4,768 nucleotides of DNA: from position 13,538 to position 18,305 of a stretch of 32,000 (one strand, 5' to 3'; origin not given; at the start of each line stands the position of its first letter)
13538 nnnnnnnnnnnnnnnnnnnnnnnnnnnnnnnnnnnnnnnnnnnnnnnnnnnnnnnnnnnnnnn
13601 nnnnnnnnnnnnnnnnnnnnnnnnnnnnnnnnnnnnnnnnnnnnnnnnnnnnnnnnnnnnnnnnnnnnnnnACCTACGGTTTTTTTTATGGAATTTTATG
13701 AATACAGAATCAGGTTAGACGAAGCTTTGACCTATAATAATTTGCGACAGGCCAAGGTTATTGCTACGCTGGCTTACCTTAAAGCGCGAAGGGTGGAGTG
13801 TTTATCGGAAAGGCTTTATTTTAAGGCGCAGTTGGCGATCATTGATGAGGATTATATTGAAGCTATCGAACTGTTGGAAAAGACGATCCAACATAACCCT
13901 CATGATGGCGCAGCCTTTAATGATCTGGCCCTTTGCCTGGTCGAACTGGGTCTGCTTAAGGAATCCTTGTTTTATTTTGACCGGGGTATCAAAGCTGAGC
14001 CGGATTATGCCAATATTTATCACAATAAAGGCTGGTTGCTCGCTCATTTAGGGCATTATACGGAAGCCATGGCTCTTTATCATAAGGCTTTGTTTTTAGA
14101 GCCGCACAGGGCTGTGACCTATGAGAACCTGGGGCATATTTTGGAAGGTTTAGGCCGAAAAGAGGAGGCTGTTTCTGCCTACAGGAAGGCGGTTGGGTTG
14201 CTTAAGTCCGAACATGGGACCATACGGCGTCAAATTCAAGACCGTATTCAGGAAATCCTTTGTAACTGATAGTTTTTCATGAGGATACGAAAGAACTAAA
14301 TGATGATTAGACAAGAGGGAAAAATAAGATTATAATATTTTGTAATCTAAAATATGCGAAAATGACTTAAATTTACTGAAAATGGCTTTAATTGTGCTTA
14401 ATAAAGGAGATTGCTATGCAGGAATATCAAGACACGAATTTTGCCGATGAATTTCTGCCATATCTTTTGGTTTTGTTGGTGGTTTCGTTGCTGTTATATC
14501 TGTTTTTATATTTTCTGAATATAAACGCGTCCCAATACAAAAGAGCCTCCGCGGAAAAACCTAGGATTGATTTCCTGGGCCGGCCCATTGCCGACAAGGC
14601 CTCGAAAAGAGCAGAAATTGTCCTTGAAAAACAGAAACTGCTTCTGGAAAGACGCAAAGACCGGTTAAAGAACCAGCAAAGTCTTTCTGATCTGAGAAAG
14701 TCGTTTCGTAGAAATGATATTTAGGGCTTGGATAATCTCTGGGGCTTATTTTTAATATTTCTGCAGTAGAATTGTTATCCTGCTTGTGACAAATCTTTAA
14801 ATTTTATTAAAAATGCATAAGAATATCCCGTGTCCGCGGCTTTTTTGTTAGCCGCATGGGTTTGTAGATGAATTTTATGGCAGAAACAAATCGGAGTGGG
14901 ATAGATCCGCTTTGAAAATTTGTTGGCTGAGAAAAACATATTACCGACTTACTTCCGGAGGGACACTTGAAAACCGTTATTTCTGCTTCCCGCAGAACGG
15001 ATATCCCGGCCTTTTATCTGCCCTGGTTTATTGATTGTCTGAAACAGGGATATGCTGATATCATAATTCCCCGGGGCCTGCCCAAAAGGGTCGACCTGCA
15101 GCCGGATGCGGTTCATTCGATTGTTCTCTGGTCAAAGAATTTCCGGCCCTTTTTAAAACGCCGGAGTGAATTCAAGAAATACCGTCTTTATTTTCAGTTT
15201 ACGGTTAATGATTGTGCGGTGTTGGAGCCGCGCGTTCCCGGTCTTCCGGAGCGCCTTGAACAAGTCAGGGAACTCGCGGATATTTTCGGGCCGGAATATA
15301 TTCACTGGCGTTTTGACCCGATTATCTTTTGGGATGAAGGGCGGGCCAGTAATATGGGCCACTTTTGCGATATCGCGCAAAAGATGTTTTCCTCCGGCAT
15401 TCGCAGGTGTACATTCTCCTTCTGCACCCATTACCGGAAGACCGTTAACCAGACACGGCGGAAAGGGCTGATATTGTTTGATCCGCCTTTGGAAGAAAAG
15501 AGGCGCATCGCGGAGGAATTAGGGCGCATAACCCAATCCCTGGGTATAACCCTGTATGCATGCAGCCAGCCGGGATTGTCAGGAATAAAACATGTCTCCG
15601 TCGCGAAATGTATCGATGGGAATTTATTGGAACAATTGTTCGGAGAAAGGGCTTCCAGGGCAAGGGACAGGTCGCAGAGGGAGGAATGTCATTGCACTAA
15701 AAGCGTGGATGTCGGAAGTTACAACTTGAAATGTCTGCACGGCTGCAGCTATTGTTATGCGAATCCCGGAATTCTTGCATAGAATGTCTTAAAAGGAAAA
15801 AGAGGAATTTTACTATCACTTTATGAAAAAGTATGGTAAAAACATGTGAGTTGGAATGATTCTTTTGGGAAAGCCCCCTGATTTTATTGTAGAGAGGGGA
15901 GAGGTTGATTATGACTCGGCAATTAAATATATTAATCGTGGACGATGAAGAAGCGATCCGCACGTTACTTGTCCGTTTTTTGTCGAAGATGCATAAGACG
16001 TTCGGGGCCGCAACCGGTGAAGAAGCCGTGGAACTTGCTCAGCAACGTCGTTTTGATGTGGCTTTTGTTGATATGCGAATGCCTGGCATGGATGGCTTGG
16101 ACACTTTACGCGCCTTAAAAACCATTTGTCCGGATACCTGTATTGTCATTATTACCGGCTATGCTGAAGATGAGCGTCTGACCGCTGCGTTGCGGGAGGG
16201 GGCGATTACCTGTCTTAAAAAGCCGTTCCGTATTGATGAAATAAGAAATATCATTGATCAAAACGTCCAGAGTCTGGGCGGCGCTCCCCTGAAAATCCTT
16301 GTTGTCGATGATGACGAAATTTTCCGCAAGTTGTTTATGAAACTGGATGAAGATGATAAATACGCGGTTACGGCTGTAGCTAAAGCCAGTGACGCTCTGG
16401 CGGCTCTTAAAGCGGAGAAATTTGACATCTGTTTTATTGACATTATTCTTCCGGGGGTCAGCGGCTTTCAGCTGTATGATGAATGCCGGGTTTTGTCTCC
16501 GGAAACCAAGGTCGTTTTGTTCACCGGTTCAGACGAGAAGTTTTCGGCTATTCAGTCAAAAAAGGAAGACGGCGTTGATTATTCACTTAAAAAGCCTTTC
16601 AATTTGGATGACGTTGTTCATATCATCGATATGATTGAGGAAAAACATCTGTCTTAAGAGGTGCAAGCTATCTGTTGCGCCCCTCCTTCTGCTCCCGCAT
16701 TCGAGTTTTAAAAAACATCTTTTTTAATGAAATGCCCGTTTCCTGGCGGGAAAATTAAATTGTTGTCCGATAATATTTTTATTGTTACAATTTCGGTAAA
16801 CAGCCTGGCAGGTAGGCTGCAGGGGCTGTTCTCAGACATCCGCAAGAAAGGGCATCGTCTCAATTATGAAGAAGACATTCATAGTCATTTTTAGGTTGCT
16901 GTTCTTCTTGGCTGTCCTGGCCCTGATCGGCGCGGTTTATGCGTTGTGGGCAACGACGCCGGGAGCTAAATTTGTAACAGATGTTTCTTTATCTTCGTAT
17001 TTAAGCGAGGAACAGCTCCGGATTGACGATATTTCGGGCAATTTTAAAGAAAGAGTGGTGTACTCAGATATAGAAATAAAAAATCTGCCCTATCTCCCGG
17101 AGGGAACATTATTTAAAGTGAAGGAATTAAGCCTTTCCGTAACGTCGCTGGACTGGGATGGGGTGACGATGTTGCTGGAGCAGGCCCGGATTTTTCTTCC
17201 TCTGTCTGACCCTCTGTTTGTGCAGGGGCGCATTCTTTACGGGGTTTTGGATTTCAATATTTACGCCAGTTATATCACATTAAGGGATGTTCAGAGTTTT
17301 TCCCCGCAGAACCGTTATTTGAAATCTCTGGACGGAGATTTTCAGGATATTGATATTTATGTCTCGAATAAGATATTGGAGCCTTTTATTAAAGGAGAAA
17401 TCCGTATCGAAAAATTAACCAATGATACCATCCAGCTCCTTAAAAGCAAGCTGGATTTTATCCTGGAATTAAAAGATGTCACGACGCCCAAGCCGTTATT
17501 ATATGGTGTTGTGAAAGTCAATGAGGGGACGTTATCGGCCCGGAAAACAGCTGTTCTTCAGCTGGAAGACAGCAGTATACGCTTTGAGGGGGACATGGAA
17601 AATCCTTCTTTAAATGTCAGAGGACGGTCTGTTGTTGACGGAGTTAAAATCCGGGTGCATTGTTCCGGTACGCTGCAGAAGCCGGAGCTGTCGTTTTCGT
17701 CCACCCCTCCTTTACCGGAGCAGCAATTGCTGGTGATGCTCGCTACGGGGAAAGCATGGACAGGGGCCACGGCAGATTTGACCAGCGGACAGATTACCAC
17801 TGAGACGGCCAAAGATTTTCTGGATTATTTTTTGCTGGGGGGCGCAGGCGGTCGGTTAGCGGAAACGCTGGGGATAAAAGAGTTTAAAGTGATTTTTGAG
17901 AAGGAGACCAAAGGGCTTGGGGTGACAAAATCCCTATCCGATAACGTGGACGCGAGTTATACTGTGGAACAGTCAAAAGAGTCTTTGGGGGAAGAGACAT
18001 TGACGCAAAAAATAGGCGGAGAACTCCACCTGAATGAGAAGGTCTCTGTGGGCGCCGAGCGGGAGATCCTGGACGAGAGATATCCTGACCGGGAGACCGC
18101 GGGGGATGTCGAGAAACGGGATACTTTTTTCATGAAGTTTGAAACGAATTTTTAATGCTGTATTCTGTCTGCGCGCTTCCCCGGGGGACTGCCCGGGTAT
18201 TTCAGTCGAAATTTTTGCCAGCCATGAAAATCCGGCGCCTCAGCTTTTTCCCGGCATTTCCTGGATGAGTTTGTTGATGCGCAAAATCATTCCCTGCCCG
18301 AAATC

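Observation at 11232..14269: Translationally coupled speE / saccharopine-dehydrogenase-like / SET methyltransferase / TPR operon: three different primary-amine-modifying chemistries in one unit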

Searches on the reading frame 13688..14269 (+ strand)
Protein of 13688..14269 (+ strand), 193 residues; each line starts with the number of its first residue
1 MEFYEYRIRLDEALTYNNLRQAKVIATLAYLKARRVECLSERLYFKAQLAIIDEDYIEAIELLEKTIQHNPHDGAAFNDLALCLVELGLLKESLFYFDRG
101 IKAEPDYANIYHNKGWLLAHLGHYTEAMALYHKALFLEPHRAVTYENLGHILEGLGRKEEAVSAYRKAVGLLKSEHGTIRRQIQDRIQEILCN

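Call 8: search_protein_families(library=pfam, proteins=[window:13688-14269:+], max_evalue=0.01)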
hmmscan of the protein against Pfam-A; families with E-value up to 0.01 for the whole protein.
window:13688-14269:+ (193 aa): 25 families
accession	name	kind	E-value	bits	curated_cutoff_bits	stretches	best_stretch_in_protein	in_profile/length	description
PF07719.23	TPR_2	-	1.4e-19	69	27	2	108-140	1-33/34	Tetratricopeptide repeat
PF00515.34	TPR_1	-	8.7e-19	66.9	27.8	2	108-140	1-33/34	Tetratricopeptide repeat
PF13181.12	TPR_8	-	1.3e-18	65.9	25.7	2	144-171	3-30/34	Tetratricopeptide repeat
PF14559.12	TPR_19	-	3.1e-14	53.5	25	2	52-109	3-60/68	Tetratricopeptide repeat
PF13431.12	TPR_17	-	1.2e-13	50.6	24.4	1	96-127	1-32/34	Tetratricopeptide repeat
PF13428.12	TPR_14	-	1.3e-12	47.5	23.5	1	110-149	3-42/44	Tetratricopeptide repeat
PF13424.12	TPR_12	-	8.1e-12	45.6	30.1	2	140-173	43-76/77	Tetratricopeptide repeat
PF13432.12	TPR_16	-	1.3e-11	45.1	32.7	3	114-170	3-59/65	Tetratricopeptide repeat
PF13374.12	TPR_10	-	9.5e-10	38.6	27.5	2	108-135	2-29/42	Tetratricopeptide repeat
PF13414.12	TPR_11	-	8.2e-09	35.5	26.8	1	121-156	7-42/42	TPR repeat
PF13371.12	TPR_9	-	1.5e-08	34.9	35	0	50-106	5-61/73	Tetratricopeptide repeat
PF03704.23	BTAD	-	4.8e-08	33.9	22.1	1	118-178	72-132/146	Bacterial transcriptional activator domain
PF13176.12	TPR_7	-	1.8e-07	31.2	27.9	0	145-171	2-28/36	Tetratricopeptide repeat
PF12895.13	ANAPC3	-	2.1e-07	31.6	27.2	2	40-98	23-80/82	Anaphase-promoting complex, cyclosome, subunit 3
PF13174.12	TPR_6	-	0.0001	23.1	26.3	0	152-168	10-26/33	Tetratricopeptide repeat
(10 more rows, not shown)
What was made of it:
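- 13688..14269 (+): TPR protein (193 aa from ATG 13688), 16 nt after the SET stop. A lineage-specific addition whose membership in the functional unit is doubtful. Several TPR Pfam families (call 8).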

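Call 9: search_protein_families(library=ncbifam, proteins=[window:13688-14269:+], max_evalue=0.01)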
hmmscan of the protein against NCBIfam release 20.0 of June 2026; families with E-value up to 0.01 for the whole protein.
window:13688-14269:+ (193 aa): 16 families
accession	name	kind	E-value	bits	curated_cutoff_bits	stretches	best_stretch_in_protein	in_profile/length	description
NF040959.1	MamA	equivalog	1.7e-14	53.7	200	1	55-174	52-171/204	magnetosome protein MamA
TIGR02521.1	type_IV_pilW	equivalog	3e-14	53.1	154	1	54-170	45-163/234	type IV pilus biogenesis/stability protein PilW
TIGR02917.1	PEP_TPR_lipo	equivalog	7.1e-10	37.4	312.2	1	43-163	773-892/899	XrtA/PEP-CTERM system TPR-repeat protein PrsT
NF033758.1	gliding_GltE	equivalog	9.3e-10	38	225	1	46-134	262-351/411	adventurous gliding motility TPR repeat lipoprotein GltE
TIGR03939.1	PGA_TPR_OMP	equivalog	2.6e-07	29.3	366.65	1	54-176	100-222/800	poly-beta-1,6 N-acetyl-D-glucosamine export porin PgaA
NF002725.1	PRK02603.1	equivalog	6.3e-07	29.6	143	1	106-171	33-101/173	photosystem I assembly protein Ycf3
TIGR00990.1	3a0801s09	subfamily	8e-07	28.1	757.25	1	49-168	340-459/615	mitochondrial import receptor subunit TOM70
NF033762.1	social_mot_Tgl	equivalog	1e-06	28.3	225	1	79-169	36-127/252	social motility TPR repeat lipoprotein Tgl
NF033920.0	C39_PA2778_fam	equivalog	2.2e-06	27.3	150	1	98-170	180-252/255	PA2778 family cysteine peptidase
TIGR02552.1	LcrH_SycD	equivalog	4.7e-06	26.4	104.8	1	120-188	64-134/136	SycD/LcrH family type III secretion system chaperone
NF040561.1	PrimPol_Msp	equivalog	2.5e-05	23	200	0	112-170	29-93/515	CRISPR-associated primase-polymerase type A1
NF047371.1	FlcA_CTERM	equivalog_domain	3.5e-05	22.4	300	1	56-177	415-542/646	periplasmic flagellar collar protein FlcA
TIGR00540.1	TPR_hemY_coli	hypoth_equivalog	4.1e-05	22.5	142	1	48-168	269-385/385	heme biosynthesis-associated TPR protein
TIGR04510.1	mod_pep_cyc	subfamily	0.00015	20.4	400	1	105-174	498-568/814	putative peptide modification system cyclase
NF008391.2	PRK11189.1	equivalog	0.00087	18.9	250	1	87-163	78-154/297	lipoprotein NlpI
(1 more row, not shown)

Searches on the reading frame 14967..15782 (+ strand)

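Call 8: search_protein_families(library=pfam, proteins=[window:14967-15782:+], max_evalue=0.01)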
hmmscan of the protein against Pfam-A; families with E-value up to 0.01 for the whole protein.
window:14967-15782:+ (271 aa): 1 family
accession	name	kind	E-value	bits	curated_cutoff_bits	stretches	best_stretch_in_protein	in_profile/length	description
PF08902.16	DUF1848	-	1.8e-70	238.2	30.5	1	4-265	1-262/262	Domain of unknown function (DUF1848)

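Call 9: search_protein_families(library=ncbifam, proteins=[window:14967-15782:+], max_evalue=0.01)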
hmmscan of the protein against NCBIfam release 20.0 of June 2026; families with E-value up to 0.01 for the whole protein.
window:14967-15782:+ (271 aa): 0 families

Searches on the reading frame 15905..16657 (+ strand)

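Call 13: search_protein_families(library=pfam, proteins=[window:15905-16657:+], max_evalue=0.0001)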
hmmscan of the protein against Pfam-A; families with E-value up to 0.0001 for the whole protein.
window:15905-16657:+ (250 aa): 1 family
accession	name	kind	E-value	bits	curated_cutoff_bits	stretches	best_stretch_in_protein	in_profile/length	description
PF00072.30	Response_reg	-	5.3e-50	168.7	30.2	2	9-117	1-110/111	Response regulator receiver domain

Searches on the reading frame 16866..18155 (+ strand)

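Call 13: search_protein_families(library=pfam, proteins=[window:16866-18155:+], max_evalue=0.0001)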
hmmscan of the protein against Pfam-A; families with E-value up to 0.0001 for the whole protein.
window:16866-18155:+ (429 aa): 1 family
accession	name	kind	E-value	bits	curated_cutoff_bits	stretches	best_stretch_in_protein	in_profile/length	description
PF04357.19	TamB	-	8.3e-24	85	22.4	1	200-398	152-364/381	TamB, inner membrane protein subunit of TAM complex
